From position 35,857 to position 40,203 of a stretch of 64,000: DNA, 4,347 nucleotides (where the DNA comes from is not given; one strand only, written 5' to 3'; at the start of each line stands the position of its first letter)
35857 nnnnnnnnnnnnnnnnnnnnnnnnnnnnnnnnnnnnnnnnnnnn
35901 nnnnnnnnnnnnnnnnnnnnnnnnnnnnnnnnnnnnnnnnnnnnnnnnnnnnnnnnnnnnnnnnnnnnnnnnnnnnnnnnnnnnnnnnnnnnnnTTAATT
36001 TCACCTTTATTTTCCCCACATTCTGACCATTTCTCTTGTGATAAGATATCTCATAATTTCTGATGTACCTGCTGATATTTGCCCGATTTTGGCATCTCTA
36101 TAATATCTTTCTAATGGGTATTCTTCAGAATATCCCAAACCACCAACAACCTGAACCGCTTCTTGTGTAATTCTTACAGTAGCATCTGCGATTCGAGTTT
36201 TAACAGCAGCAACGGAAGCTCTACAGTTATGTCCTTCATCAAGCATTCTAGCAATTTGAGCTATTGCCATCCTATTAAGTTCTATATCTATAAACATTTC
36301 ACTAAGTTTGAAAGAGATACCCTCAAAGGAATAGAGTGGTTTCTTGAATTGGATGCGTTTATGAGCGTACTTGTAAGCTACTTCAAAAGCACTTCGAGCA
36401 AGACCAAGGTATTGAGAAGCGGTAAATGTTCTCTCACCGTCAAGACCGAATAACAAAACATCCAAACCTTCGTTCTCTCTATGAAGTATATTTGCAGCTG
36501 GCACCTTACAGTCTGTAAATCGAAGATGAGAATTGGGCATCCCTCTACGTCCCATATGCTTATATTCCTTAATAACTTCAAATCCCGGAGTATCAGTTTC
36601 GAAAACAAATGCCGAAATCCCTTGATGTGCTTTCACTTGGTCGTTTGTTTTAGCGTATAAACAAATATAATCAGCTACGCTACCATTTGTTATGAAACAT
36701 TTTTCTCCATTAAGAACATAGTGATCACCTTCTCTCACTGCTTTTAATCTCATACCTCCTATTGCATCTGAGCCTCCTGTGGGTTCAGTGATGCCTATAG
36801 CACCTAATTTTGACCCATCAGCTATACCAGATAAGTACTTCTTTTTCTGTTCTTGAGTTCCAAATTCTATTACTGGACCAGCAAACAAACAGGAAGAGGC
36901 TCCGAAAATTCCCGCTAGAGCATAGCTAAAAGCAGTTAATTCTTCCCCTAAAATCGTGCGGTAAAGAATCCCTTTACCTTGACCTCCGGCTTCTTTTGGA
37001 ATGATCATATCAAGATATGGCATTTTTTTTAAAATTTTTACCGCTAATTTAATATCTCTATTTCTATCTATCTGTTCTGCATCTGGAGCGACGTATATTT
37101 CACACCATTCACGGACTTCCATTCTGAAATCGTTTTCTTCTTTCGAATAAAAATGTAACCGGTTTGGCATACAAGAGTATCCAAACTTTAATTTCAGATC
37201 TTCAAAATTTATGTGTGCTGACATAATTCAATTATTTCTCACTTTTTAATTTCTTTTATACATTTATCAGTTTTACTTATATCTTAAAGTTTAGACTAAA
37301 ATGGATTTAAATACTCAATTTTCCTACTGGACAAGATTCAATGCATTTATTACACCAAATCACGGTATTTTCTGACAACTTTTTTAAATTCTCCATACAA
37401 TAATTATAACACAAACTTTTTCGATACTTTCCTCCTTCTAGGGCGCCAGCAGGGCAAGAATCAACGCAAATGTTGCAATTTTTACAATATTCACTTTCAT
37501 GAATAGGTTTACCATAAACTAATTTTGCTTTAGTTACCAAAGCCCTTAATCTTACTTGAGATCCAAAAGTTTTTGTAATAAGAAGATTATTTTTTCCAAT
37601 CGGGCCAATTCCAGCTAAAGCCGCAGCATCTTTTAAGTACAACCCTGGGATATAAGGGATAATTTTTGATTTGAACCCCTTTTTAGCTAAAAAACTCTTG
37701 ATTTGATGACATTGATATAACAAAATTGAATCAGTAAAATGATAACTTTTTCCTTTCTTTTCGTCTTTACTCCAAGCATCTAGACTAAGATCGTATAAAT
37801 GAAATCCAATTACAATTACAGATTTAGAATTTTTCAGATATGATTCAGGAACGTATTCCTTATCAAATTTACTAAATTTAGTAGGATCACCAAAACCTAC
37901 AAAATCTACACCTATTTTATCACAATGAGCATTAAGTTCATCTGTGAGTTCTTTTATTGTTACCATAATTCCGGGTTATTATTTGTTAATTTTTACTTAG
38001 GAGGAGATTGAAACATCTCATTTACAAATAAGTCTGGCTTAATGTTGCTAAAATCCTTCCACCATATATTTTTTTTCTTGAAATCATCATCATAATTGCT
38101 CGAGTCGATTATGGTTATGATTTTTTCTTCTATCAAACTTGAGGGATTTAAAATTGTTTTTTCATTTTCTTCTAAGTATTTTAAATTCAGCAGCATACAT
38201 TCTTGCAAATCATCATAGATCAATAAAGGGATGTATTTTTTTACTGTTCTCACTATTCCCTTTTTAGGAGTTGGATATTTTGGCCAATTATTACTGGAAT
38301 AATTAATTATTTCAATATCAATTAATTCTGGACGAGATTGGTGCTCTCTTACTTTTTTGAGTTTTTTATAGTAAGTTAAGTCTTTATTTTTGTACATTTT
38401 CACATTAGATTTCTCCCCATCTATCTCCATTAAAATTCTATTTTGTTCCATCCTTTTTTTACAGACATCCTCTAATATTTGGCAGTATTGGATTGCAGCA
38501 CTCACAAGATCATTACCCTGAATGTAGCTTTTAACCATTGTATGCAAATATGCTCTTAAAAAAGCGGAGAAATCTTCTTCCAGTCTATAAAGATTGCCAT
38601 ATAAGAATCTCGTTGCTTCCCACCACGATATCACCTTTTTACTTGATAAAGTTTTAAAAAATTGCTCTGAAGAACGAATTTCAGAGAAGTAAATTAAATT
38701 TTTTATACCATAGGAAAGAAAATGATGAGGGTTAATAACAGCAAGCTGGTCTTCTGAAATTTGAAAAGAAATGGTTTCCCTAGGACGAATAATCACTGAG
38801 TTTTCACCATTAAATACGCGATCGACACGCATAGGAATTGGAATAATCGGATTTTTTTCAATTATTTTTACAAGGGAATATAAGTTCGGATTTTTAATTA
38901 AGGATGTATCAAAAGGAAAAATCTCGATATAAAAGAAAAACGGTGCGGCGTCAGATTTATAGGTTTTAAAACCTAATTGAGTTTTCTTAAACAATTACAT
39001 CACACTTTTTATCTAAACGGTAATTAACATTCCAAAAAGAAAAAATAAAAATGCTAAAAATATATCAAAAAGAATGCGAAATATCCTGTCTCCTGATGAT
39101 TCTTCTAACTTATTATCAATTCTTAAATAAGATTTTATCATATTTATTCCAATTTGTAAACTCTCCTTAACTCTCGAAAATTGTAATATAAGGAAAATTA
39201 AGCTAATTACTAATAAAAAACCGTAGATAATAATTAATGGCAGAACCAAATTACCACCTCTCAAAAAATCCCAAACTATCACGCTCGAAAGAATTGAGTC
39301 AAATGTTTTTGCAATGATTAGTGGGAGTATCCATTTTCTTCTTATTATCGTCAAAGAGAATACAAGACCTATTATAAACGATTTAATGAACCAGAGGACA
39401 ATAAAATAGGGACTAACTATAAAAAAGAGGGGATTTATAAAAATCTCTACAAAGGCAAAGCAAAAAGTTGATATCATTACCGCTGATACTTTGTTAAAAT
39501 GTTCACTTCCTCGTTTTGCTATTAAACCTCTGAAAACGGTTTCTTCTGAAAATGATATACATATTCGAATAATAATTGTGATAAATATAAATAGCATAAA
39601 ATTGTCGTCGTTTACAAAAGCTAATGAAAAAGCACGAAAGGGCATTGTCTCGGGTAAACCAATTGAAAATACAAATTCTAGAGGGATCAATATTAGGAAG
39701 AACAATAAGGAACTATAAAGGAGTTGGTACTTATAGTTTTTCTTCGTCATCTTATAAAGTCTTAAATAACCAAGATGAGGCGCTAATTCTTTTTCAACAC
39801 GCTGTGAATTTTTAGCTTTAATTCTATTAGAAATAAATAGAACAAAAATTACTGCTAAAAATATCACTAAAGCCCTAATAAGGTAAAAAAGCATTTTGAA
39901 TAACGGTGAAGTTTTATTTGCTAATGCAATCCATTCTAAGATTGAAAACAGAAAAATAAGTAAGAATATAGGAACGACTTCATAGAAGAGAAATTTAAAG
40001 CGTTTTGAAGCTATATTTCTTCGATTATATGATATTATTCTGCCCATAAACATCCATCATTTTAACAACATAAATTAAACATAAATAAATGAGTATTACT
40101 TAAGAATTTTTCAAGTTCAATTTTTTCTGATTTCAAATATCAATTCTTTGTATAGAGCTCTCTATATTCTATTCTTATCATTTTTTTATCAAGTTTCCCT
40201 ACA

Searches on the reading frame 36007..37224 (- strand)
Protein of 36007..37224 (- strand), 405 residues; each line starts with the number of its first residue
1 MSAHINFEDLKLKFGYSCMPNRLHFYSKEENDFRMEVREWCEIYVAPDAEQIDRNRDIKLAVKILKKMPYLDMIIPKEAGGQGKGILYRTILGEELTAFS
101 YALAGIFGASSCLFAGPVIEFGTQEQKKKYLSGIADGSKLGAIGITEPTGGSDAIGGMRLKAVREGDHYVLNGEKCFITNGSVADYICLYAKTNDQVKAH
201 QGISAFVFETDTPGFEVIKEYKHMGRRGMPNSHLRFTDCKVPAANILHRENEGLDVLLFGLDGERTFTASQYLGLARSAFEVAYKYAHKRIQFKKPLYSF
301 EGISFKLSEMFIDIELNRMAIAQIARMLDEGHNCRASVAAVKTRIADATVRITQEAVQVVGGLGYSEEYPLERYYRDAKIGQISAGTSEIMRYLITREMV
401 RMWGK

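Call 47: search_protein_families(library=pfam, proteins=[window:36007-37224:-], max_evalue=0.00001)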
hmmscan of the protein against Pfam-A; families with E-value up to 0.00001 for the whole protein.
window:36007-37224:- (405 aa): 4 families
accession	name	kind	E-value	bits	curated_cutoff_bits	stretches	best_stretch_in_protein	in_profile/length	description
PF00441.29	Acyl-CoA_dh_1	-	7.3e-40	137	22.4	1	251-399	1-149/150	Acyl-CoA dehydrogenase, C-terminal domain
PF02770.24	Acyl-CoA_dh_M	-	3.6e-23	82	33.3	1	142-239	1-97/97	Acyl-CoA dehydrogenase, middle domain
PF02771.21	Acyl-CoA_dh_N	-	1.4e-21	77.4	22.9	1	27-137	1-112/113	Acyl-CoA dehydrogenase, N-terminal domain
PF08028.16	Acyl-CoA_dh_2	-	2.4e-16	60.7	22.7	1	268-387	3-132/134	Acyl-CoA dehydrogenase, C-terminal domain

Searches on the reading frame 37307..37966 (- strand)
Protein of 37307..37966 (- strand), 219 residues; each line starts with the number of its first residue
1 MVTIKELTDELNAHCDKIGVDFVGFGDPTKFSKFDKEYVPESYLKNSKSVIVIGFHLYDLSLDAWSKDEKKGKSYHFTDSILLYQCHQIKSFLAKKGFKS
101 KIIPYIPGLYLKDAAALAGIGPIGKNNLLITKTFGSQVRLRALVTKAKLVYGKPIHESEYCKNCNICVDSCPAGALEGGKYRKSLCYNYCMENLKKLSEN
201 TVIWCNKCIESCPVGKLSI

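Call 48: search_protein_families(library=pfam, proteins=[window:37307-37966:-], max_evalue=0.00001)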
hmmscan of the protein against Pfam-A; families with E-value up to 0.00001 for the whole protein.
window:37307-37966:- (219 aa): 2 families
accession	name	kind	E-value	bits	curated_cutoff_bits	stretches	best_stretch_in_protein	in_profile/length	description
PF13484.11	Fer4_16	-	1.3e-06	29.5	30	0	161-214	2-65/66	4Fe-4S double cluster binding domain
PF12837.12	Fer4_6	-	4.4e-06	26.8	25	0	155-176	3-24/24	4Fe-4S binding domain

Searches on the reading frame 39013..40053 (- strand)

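Call 48: search_protein_families(library=pfam, proteins=[window:39013-40053:-], max_evalue=0.00001)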
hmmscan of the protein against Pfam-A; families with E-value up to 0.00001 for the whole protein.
window:39013-40053:- (346 aa): 1 family
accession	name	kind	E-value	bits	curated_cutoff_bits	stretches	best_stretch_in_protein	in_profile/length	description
PF02517.21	Rce1-like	-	2.7e-07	31.2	22.4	1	155-249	4-87/93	Type II CAAX prenyl endopeptidase Rce1-like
